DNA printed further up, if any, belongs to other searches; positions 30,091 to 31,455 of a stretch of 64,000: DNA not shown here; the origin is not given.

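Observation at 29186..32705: Tightly coupled four-gene operon of unknown function: TIGR02466 oxygenase - short GT9 - NTase - NTase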

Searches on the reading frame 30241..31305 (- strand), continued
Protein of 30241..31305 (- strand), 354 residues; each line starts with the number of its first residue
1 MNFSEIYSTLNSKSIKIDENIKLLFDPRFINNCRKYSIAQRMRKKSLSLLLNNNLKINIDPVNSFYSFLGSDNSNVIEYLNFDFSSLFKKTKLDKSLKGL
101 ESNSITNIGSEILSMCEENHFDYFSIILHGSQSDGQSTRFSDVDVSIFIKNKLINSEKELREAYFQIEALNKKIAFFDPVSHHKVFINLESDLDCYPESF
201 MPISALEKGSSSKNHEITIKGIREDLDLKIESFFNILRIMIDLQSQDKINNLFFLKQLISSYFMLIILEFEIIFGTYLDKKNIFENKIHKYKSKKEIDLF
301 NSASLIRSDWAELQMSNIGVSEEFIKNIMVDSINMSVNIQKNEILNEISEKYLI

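Call 43: find_encoding_contigs(protein=P0017, flank=8000, max_places=2)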
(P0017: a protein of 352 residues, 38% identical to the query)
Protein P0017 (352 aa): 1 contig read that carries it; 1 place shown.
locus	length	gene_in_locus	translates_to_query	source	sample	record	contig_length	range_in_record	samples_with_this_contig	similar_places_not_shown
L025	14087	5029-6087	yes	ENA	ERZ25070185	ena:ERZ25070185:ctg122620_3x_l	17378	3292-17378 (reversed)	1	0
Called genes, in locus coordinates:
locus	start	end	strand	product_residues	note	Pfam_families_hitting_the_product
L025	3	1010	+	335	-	?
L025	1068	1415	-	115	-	-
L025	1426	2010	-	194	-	-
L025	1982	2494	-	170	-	-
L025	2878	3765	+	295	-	PF00685:Sulfotransfer_1, PF13469:Sulfotransfer_3 (faint)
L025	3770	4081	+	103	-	-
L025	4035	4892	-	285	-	PF01075:Glyco_transf_9 (faint)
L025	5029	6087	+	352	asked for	-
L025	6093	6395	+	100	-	-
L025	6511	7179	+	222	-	-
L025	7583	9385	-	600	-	PF00515:TPR_1 (weak), PF13181:TPR_8 (weak), PF23914:TPR_CcmH_CycH (weak), PF14559:TPR_19 (weak), PF00515:TPR_1 (weak), PF13414:TPR_11 (weak), PF10373:EST1_DNA_bind (weak), PF00515:TPR_1 (weak), +17 more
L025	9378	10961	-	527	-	PF00515:TPR_1 (faint), PF07719:TPR_2 (faint), PF13181:TPR_8 (faint), PF13424:TPR_12 (faint), PF00685:Sulfotransfer_1, PF13469:Sulfotransfer_3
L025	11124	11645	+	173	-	PF04073:tRNA_edit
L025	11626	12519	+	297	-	PF14595:Thioredoxin_9 (faint), PF00085:Thioredoxin, PF13098:Thioredoxin_2, PF13905:Thioredoxin_8 (faint), PF14559:TPR_19 (faint), PF14561:TPR_20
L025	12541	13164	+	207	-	PF02190:LON_substr_bdg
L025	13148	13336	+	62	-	PF03966:Trm112p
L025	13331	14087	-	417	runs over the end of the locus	PF01494:FAD_binding_3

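Call 56: find_related_loci(query=A1, collection=metagenome_contigs, flank=10000)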
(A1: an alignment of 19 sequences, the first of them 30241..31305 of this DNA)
Query A1 (354 aa) in metagenome_contigs; peptide patterns used: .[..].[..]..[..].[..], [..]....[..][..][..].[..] (x = any residue, [..] = any of these).
323 stretches matched a pattern; 21 encode a relative of the query (tblastn E <= 1e-3); 21 distinct loci.
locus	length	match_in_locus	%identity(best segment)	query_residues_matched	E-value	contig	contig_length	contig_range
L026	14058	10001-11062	99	1-354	0e+0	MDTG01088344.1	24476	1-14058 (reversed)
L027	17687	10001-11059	51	1-353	9e-107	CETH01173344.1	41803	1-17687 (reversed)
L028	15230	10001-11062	51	1-353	2e-101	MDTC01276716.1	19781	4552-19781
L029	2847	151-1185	48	6-349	5e-99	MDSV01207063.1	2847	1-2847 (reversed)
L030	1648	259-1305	48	11-353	3e-102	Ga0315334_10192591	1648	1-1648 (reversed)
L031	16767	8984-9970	45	21-345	1e-81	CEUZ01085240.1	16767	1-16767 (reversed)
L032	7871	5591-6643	42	5-353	8e-80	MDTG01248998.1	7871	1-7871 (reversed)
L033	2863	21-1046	38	14-354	2e-58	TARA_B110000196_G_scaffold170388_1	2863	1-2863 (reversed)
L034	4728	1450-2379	34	30-337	3e-43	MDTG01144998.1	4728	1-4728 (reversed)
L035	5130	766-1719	35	19-332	2e-42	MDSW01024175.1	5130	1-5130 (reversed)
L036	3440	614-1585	35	25-341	7e-42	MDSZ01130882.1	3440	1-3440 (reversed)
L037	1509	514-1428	35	34-337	5e-43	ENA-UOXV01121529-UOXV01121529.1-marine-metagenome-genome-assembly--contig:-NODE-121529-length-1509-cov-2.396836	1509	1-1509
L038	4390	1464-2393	36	27-335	6e-41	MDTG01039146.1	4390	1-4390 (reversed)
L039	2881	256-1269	33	15-341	9e-41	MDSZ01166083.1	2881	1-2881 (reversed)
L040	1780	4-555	47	169-354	3e-41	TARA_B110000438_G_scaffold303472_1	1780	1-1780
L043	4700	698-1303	40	125-329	4e-33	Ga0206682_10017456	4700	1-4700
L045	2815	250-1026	35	84-354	3e-28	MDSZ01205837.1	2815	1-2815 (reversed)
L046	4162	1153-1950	29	10-279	3e-21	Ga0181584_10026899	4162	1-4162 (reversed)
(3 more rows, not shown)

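Call 57: find_related_loci(query=A1, collection=viral_contigs, flank=10000)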
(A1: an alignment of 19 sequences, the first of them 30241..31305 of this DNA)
Query A1 (354 aa) in viral_contigs; peptide patterns used: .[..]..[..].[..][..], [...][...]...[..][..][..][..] (x = any residue, [..] = any of these).
101 stretches matched a pattern, but none encodes a relative of the query by tblastn (E <= 1e-3).

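Call 60: search_protein_families(library=pfam, proteins=[L031:8233-8943:+, L032:4213-4932:+, L032:4937-5578:+, L032:3254-4207:+, L034:496-1035:-, L046:482-1162:+, L046:3806-4162:+, L043:2604-3305:-, L033:2136-2816:-, L045:2143-2814:-], max_evalue=0.05)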
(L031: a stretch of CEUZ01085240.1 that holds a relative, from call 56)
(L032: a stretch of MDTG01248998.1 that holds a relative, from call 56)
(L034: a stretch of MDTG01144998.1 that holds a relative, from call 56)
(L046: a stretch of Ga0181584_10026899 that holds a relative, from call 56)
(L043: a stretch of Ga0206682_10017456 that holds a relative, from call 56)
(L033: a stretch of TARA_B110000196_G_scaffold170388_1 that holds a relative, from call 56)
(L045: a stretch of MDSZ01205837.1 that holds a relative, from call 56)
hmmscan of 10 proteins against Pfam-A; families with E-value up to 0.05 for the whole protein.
L031:8233-8943:+ (236 aa): 1 family
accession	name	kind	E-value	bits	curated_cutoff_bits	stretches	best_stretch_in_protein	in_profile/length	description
PF20508.3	DUF6734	-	0.0017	18.3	27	1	76-218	98-258/286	Family of unknown function (DUF6734)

L032:4213-4932:+ (239 aa): 1 family
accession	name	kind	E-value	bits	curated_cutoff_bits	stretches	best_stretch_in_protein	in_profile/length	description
PF02089.21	Palm_thioest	-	0.006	16.8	26.8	1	158-222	133-198/254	Palmitoyl protein thioesterase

L032:4937-5578:+ (213 aa): 0 families

L032:3254-4207:+ (317 aa): 1 family
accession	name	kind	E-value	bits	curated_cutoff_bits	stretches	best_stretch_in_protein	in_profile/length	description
PF05159.20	Capsule_synth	-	2.2e-18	67.2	20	1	153-311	137-301/310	Capsule polysaccharide biosynthesis protein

L034:496-1035:- (179 aa): 1 family
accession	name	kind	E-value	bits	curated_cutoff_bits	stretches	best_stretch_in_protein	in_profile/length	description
PF03254.18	XG_FTase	-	0.016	14.3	23.4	1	13-67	211-264/475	Xyloglucan fucosyltransferase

L046:482-1162:+ (226 aa): 0 families

L046:3806-4162:+ (119 aa): 0 families

L043:2604-3305:- (233 aa): 0 families

L033:2136-2816:- (226 aa): 1 family
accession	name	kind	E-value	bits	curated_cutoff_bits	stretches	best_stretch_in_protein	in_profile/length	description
PF05050.19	Methyltransf_21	-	7.9e-13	49.3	22.7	1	40-189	1-171/173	Methyltransferase FkbM domain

L045:2143-2814:- (223 aa): 0 families

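Call 71: search_solved_structures(query=A4, max_evalue=5, show_alignments=1)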
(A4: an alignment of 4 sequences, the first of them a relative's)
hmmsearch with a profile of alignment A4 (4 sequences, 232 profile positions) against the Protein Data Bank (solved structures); distinct sequences matched with E-value up to 5: 9.
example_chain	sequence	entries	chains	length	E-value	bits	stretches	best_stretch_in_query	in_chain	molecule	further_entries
3v90_A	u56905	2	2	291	0.43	13.3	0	57-89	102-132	Glycogenin-1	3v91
6rh1_C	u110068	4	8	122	0.88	12.3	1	75-140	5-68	Response regulator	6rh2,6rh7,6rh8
1zct_A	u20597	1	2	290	1.1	12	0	70-89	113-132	Glycogenin-1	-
3v8y_A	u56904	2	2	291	1.1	12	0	70-89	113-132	Glycogenin-1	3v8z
3dge_C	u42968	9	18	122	1.1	12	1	75-140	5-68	Response regulator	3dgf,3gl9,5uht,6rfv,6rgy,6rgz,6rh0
1zcv_A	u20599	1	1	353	1.5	11.5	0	70-89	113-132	Glycogenin-1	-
1ll2_A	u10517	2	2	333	1.6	11.5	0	70-89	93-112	GLYCOGENIN-1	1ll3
1ll0_A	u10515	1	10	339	1.7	11.4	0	70-89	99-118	GLYCOGENIN-1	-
1zcy_A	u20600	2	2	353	1.7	11.4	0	70-89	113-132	Glycogenin-1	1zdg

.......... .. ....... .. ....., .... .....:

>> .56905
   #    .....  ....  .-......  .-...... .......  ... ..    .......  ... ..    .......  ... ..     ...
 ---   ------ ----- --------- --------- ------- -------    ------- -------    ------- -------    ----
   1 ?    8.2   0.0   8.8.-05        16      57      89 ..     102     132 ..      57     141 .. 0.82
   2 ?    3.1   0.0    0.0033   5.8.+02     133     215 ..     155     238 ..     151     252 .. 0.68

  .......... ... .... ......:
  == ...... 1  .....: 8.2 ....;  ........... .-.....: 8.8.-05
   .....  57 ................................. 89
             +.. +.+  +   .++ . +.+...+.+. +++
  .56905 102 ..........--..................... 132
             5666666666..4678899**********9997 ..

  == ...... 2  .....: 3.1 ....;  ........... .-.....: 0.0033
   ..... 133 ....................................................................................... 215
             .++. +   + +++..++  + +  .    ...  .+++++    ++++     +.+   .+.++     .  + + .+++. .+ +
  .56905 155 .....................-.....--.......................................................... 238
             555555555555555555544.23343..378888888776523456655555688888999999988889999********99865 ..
